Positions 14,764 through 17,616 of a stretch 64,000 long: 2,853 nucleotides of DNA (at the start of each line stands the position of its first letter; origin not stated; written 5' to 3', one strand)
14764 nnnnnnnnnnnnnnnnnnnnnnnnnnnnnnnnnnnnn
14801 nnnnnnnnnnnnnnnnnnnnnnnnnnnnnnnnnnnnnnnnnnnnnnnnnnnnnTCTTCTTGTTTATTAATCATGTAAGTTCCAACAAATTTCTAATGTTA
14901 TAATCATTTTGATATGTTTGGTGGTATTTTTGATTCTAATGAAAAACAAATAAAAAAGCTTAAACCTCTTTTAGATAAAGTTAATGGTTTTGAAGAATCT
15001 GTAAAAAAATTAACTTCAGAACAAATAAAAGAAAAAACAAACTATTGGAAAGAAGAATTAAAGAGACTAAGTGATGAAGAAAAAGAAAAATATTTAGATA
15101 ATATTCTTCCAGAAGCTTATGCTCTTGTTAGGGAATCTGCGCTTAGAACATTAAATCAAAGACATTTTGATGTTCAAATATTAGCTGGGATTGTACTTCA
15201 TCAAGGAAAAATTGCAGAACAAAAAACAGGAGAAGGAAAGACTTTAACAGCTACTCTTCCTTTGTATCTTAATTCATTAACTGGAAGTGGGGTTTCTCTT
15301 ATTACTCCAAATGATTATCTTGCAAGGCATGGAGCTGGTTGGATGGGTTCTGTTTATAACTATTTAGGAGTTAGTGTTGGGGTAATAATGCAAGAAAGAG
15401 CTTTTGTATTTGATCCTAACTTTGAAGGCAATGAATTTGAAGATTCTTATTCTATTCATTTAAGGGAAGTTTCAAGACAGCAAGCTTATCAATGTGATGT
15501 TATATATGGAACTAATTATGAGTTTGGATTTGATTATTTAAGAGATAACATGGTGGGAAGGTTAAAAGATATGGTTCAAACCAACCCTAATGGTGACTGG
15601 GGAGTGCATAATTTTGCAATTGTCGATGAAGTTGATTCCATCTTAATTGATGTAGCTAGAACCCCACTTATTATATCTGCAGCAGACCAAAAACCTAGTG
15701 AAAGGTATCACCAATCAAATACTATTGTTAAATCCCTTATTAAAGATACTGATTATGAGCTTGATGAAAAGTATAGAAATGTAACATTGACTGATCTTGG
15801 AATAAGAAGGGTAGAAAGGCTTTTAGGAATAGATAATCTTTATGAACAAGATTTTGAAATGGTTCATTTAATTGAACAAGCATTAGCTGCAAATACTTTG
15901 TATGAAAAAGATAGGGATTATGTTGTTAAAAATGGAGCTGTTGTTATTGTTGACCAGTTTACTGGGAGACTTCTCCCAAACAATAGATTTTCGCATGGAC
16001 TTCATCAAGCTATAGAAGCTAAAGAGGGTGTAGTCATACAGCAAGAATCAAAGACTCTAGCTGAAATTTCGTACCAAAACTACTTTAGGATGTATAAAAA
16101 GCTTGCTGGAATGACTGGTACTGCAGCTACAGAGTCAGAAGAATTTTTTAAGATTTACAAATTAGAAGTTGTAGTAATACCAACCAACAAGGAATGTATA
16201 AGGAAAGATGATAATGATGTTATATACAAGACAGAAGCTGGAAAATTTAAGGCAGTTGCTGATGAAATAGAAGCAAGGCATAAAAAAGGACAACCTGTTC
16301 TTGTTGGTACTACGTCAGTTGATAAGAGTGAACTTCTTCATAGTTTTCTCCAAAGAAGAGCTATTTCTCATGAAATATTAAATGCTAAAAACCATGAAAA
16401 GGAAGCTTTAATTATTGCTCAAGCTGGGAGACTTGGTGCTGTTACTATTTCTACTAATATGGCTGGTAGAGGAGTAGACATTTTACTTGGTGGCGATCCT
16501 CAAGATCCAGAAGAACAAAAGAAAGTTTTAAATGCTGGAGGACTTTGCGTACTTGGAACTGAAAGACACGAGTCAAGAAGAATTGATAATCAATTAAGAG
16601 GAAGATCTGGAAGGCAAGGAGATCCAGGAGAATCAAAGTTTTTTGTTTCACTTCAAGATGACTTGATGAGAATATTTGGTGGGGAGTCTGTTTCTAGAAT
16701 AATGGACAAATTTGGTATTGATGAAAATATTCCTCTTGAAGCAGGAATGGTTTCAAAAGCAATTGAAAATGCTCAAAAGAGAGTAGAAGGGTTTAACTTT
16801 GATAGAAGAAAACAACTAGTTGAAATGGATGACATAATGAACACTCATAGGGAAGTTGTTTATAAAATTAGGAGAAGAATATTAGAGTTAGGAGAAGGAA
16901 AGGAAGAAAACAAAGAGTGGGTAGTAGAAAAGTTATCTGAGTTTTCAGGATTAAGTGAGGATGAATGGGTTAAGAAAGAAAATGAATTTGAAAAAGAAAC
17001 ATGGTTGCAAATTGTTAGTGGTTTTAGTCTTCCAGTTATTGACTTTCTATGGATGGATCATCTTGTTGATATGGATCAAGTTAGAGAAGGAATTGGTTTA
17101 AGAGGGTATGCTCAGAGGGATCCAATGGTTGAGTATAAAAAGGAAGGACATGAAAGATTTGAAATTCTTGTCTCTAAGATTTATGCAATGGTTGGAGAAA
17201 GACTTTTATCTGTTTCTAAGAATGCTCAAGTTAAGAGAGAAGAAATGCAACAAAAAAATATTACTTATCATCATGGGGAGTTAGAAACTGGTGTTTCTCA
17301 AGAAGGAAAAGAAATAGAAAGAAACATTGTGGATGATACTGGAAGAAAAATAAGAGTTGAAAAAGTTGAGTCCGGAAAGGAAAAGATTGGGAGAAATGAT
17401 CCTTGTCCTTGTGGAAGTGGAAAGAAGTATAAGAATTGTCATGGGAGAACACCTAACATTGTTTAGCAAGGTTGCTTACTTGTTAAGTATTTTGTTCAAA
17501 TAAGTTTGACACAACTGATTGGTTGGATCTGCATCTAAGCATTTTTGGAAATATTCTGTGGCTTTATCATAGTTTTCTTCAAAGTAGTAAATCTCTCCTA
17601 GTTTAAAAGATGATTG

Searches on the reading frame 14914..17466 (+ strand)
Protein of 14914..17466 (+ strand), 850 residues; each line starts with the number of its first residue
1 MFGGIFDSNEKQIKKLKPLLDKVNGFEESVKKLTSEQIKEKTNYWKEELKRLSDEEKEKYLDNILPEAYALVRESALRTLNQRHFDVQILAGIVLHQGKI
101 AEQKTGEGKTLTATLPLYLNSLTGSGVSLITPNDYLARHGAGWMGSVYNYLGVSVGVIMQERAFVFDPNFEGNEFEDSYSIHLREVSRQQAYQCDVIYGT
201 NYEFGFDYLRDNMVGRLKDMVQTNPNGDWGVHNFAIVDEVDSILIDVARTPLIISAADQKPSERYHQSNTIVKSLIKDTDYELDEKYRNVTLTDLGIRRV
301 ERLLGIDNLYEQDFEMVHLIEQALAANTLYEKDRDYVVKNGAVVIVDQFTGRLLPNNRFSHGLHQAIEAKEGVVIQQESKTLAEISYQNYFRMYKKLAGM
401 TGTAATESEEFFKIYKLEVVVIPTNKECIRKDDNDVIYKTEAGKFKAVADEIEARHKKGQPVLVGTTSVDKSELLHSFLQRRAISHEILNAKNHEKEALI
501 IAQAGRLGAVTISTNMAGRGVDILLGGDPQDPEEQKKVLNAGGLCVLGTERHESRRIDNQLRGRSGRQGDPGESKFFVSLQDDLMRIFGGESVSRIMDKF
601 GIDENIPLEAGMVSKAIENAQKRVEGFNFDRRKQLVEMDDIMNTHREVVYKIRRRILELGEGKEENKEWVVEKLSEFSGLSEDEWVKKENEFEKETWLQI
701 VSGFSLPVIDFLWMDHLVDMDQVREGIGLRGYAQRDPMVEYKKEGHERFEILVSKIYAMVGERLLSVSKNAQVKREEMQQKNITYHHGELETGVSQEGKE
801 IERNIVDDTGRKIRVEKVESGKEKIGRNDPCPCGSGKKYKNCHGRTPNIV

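Call 54: search_protein_families(library=pfam, proteins=[window:14914-17466:+], max_evalue=0.00001)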
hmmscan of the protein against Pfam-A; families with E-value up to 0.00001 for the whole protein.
window:14914-17466:+ (850 aa): 5 families
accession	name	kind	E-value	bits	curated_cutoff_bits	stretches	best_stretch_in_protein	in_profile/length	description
PF07517.20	SecA_DEAD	-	6.4e-109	364.1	24.6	1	6-411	5-289/290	SecA DEAD-like domain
PF21090.3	P-loop_SecA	-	2.1e-81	272.9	27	2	428-530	2-104/205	SecA P-loop domain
PF07516.18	SecA_SW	-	7e-39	134.4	26.7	2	607-665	1-60/200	SecA Wing and Scaffold domain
PF01043.26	SecA_PP_bind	-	5.5e-38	130.4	23.5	1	262-368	3-110/110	SecA preprotein cross-linking domain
PF02810.21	SEC-C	-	2.9e-10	40.3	20.4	1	827-845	1-19/19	SEC-C motif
